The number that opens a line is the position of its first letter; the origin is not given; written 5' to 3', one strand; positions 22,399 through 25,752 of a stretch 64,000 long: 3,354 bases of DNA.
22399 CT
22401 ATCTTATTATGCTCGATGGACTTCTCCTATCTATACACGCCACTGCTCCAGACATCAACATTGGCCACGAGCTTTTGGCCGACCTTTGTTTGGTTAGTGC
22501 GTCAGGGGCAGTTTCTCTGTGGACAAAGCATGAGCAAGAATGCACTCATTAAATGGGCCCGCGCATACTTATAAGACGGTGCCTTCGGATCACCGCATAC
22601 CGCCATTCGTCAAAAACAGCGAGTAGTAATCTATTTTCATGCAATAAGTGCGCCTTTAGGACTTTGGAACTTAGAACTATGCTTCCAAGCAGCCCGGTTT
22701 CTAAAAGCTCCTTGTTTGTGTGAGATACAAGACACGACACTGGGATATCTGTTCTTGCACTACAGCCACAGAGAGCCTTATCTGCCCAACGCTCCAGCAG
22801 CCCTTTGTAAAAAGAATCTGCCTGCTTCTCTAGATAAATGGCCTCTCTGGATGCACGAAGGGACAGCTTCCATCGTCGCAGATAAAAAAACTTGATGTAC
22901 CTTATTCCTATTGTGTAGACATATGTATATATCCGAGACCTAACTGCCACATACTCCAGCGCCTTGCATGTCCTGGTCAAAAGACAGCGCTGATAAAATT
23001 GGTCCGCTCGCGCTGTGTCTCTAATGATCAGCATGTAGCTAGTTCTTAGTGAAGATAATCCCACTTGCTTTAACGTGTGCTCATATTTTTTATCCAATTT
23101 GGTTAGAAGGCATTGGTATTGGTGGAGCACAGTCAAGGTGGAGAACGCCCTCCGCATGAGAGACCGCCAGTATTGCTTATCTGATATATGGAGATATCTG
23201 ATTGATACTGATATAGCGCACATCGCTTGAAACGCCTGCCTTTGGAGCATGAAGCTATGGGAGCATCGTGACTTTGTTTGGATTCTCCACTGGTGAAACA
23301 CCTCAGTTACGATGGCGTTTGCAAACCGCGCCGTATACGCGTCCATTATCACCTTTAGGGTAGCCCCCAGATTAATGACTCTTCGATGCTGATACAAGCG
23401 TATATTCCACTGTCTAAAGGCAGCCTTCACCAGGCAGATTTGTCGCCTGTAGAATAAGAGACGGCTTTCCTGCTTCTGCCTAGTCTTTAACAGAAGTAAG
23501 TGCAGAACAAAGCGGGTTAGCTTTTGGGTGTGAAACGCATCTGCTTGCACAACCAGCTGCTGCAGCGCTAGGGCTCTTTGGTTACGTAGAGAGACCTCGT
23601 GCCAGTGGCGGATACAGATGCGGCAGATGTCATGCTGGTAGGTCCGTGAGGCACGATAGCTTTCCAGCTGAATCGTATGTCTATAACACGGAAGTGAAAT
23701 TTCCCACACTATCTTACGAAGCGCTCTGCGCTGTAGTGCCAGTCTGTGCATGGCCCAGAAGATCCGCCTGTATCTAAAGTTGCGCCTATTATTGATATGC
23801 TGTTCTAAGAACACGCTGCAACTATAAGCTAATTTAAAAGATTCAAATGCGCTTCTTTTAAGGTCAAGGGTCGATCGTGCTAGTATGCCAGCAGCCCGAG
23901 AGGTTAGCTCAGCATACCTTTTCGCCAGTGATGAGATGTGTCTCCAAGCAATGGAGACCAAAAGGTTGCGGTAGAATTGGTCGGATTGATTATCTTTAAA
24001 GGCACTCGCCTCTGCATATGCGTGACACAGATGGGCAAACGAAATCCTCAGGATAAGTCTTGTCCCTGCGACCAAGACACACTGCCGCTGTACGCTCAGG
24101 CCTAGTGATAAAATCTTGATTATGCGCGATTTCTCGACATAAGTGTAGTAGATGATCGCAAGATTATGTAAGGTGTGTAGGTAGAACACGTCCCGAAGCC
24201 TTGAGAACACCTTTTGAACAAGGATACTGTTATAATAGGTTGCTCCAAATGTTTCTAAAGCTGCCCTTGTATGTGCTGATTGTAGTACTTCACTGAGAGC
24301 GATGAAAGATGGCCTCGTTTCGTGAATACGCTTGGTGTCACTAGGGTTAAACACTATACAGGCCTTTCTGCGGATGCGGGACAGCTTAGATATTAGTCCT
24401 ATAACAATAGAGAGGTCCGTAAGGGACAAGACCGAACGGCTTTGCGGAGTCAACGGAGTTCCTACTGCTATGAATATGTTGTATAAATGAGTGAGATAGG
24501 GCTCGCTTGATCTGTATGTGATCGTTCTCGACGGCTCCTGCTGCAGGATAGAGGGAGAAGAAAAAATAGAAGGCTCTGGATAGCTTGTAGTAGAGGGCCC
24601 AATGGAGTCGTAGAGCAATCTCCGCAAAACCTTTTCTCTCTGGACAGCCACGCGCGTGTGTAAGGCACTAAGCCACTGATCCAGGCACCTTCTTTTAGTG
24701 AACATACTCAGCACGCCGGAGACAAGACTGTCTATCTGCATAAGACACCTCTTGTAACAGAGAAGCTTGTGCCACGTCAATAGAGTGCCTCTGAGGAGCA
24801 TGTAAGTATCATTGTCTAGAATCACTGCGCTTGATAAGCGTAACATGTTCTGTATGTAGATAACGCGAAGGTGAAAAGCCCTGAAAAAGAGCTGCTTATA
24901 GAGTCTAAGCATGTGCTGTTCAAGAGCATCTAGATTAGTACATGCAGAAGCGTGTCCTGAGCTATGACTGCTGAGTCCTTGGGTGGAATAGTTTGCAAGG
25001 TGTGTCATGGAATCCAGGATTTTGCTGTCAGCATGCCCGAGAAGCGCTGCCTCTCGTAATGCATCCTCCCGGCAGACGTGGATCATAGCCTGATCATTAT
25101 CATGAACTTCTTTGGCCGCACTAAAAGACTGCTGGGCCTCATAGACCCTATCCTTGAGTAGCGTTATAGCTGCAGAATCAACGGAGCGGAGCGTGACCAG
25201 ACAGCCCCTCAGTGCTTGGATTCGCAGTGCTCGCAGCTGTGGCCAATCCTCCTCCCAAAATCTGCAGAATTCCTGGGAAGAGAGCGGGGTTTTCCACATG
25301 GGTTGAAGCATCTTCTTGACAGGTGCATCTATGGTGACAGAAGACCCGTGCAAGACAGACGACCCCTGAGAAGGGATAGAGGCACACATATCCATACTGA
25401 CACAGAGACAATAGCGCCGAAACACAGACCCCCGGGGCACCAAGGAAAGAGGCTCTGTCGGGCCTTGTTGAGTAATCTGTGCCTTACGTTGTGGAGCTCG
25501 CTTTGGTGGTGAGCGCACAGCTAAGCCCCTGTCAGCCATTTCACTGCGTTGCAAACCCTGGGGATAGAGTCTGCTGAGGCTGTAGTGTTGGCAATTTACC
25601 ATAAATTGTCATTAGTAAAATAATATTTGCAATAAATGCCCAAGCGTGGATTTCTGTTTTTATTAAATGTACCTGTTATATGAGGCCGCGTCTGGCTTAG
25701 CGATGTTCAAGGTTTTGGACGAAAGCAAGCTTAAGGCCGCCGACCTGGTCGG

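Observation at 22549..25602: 1017-aa basic protein built from Sfi1-like / IQ-like W repeats: candidate centrin-binding basal-body fibre protein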

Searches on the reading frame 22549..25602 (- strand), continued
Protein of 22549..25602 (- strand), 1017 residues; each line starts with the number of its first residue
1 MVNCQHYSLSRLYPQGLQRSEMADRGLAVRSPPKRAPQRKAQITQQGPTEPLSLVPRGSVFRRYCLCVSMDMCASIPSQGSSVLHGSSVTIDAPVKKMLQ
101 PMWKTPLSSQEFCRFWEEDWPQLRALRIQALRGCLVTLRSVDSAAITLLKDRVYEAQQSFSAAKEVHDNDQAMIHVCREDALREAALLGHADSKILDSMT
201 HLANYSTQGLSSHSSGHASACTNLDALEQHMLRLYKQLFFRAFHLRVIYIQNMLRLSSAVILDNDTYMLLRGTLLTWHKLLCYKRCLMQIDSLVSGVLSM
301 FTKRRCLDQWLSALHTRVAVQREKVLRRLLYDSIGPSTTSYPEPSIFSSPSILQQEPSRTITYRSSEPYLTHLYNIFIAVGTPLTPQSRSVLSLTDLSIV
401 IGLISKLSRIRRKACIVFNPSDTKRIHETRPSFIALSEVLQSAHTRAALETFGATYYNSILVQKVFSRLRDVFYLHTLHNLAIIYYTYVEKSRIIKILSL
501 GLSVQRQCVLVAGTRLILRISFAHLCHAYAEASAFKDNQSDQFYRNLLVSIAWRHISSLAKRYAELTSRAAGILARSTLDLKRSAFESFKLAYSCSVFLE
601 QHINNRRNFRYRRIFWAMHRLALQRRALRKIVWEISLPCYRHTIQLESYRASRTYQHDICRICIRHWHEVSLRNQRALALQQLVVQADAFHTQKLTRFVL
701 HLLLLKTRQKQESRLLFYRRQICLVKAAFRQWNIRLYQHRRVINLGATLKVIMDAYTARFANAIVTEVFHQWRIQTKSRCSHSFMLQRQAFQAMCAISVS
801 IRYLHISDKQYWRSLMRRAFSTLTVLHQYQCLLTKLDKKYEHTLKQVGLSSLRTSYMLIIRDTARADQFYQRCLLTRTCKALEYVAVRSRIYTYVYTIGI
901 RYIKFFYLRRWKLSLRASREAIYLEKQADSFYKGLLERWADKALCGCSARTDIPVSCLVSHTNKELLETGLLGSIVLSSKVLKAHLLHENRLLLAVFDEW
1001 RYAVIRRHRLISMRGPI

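Call 38: search_solved_structures(query=A2, max_evalue=10, show_alignments=3)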
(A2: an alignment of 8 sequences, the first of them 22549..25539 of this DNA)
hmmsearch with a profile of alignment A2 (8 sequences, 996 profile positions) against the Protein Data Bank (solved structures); distinct sequences matched with E-value up to 10: 2.
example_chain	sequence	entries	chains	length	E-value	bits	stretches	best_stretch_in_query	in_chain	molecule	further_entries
3j17_D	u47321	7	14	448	0.28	12.5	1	701-773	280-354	Structural protein VP5 | Viral structural protein 5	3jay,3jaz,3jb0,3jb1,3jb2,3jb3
3izx_D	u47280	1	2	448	0.28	12.5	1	701-773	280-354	Viral structural protein 5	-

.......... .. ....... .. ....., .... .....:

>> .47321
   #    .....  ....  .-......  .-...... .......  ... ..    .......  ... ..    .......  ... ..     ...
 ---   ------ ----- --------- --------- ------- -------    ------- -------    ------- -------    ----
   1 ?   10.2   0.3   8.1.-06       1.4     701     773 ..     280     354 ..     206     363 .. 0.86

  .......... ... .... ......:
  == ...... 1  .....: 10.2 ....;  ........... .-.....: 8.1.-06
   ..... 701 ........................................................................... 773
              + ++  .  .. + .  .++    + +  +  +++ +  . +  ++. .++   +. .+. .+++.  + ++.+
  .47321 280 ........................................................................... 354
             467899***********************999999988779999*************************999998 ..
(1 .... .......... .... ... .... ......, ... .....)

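Call 39: search_solved_structures(query=P0024, max_evalue=10, show_alignments=3)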
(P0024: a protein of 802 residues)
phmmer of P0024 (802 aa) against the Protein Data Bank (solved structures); distinct sequences matched with E-value up to 10: 0.

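Call 40: find_homologous_proteins(query=A2, max_evalue=0.01)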
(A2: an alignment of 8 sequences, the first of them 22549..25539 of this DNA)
Query A2 (8 sequences) (996 aa, profile of the alignment): 5 proteins with E <= 0.01 among 8000 candidates.
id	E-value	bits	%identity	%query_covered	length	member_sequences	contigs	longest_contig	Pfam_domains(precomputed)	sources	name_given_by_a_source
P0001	0.0e+0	1699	98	100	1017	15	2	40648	-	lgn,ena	-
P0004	0.0e+0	1690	68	100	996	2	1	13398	-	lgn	-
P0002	0.0e+0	1689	81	100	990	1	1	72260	-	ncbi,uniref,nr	ncbi:Hypothetical protein GLP15_3715 [Giardia lamblia P15]|uniref:Uncharacterized protein n=1 Tax=Gi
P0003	0.0e+0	1674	69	100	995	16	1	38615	-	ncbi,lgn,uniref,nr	ncbi:hypothetical protein QR46_3368 [Giardia duodenalis assemblage B]|uniref:Uncharacterized protein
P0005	0.0e+0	1660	63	100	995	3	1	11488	-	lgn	-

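Call 61: search_protein_families(library=pfam, max_evalue=10, proteins=[P0024])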
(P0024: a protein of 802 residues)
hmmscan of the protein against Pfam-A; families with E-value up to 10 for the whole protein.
P0024 (802 aa): 1 family
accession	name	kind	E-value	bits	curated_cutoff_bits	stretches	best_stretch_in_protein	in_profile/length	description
PF08457.15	Sfi1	-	8.2e-06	25.1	22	2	502-666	101-259/570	Sfi1 spindle body protein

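Call 85: search_solved_structures(query=L001:3449-3988:-, max_evalue=0.001)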
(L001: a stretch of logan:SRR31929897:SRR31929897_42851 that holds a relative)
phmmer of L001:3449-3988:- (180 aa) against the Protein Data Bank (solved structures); distinct sequences matched with E-value up to 0.001: 40.
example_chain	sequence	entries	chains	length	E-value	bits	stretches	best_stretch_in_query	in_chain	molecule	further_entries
2zrs_A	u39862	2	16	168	2.2e-10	43.8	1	70-168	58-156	Programmed cell death protein 6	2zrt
2zne_A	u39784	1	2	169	2.2e-10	43.8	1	70-168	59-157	Programmed cell death protein 6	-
5gqq_C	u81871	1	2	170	2.3e-10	43.8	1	73-168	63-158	Programmed cell death protein 6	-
2zn9_A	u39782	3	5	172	2.3e-10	43.7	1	70-168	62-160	Programmed cell death protein 6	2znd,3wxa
2zn8_A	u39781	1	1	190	3.2e-10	43.3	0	87-142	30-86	Programmed cell death protein 6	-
3aak_A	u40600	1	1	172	3.2e-10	43.3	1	70-168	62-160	Programmed cell death protein 6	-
1y1x_A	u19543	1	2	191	4.4e-10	42.8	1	15-171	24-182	Leishmania Major Homolog of Programmed Cell Death 6 Protein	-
1qxp_A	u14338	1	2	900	7.5e-10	42.1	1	44-176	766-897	mu-like calpain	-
5jjg_A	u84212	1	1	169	9.3e-10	41.8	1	22-168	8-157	Pcalcium-binding protein ALG-2, rogrammed cell death protein 6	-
1hqv_A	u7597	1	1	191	1.2e-09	41.4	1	16-168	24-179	PROGRAMMED CELL DEATH PROTEIN 6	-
3aaj_A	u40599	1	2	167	1.3e-08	38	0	87-142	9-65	Programmed cell death protein 6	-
3sib_A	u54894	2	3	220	8.7e-08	35.4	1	12-142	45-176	URE3-BP sequence specific DNA binding protein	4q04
1alv_A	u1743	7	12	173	1.7e-07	34.4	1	44-177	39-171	CALPAIN | Calcium-dependent protease, small subunit | Calpain small subunit 1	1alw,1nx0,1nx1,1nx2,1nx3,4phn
2aao_A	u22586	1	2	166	6.3e-07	32.6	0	9-44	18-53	Calcium-dependent protein kinase, isoform AK1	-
1dvi_A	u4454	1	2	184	7.2e-07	32.4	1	44-177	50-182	CALPAIN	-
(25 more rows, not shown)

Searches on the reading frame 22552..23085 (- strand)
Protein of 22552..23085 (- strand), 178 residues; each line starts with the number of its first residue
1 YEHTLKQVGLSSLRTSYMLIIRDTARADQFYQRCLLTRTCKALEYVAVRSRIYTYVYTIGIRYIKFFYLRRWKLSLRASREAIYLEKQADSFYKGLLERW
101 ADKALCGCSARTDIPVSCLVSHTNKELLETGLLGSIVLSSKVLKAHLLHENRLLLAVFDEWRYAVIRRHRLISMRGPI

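Call 19: search_protein_families(library=pfam, proteins=[window:22552-23085:-], max_evalue=10)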
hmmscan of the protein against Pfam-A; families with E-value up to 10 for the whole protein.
seq(178 aa): 0 families

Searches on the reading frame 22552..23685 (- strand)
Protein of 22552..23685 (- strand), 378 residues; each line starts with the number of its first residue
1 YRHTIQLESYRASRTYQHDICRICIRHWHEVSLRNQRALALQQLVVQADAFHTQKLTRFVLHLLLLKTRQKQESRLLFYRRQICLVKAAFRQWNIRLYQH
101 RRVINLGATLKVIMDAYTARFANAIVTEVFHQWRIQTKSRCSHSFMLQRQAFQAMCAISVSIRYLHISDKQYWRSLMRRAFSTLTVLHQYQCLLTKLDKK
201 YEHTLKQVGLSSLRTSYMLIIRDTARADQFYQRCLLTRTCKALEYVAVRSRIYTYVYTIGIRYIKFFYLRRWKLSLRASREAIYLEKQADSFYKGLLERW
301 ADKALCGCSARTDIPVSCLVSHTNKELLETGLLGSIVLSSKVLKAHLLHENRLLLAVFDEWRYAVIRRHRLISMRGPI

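Call 80: predict_structure(alignment_id=A4)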
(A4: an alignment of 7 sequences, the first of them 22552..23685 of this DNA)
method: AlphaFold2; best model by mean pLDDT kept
length: 378 residues; sequences in the alignment: 7
mean_pLDDT: 55.2   pTM: 0.26
mean pLDDT of the five models: 55.2, 54.5, 50.6, 45.4, 44.1
residues with pLDDT >= 90: 0; 70-90: 33; 50-70: 233; < 50: 112
segments of 3 or more residues with pLDDT < 50: 117-130, 132-134, 136-177, 208-210, 299-320, 331-336
pLDDT, mean of each block of 10 residues (from residue 1): 78 79 73 69 59 58 60 59 54 50 52 47 45 45 42 35 34 46 56 59 50 60 67 67 61 57 56 56 61 55 42 44 53 49 58 54 56 51
secondary structure, 60 per line:
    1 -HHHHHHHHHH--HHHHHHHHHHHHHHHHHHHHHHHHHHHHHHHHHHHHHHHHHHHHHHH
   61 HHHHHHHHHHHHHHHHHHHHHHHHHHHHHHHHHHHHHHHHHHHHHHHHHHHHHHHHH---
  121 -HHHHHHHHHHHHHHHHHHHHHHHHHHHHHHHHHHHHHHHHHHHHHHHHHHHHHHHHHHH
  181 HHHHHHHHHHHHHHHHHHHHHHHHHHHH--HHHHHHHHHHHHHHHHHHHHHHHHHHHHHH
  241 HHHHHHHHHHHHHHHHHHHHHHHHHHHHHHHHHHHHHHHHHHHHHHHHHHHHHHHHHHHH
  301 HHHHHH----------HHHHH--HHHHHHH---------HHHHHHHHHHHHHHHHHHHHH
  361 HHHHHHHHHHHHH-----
elements in order: H2-11 H14-117 H122-208 H211-306 H317-321 H324-330 H340-373

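Call 82: fold_search(model_id=the predicted structure, library=pdb)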
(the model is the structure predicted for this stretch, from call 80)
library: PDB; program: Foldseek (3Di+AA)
matches with E <= 10: 1; with E <= 0.001: 0
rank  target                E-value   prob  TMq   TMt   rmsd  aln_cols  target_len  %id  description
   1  9ojz_I                7.2e+00  0.01  0.08  0.17  26.7       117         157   18  21bin20S complex (NSF-alphaSNAP-2:1 syntaxin-1a:SNAP-25), non-hydrolyzing, class 5 (released 2025-08-06)

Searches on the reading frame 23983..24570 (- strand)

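Call 19: search_protein_families(library=pfam, proteins=[window:23983-24570:-], max_evalue=10)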
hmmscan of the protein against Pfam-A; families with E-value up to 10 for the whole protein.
seq(196 aa): 2 families
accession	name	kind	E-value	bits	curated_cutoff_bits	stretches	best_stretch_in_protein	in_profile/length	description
PF03721.20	UDPG_MGDP_dh_N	-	0.2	11.6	27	1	32-77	80-121/187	UDP-glucose/GDP-mannose dehydrogenase family, NAD binding domain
PF07599.16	DUF1563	-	0.76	10.4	21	1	126-148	6-25/43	Protein of unknown function (DUF1563)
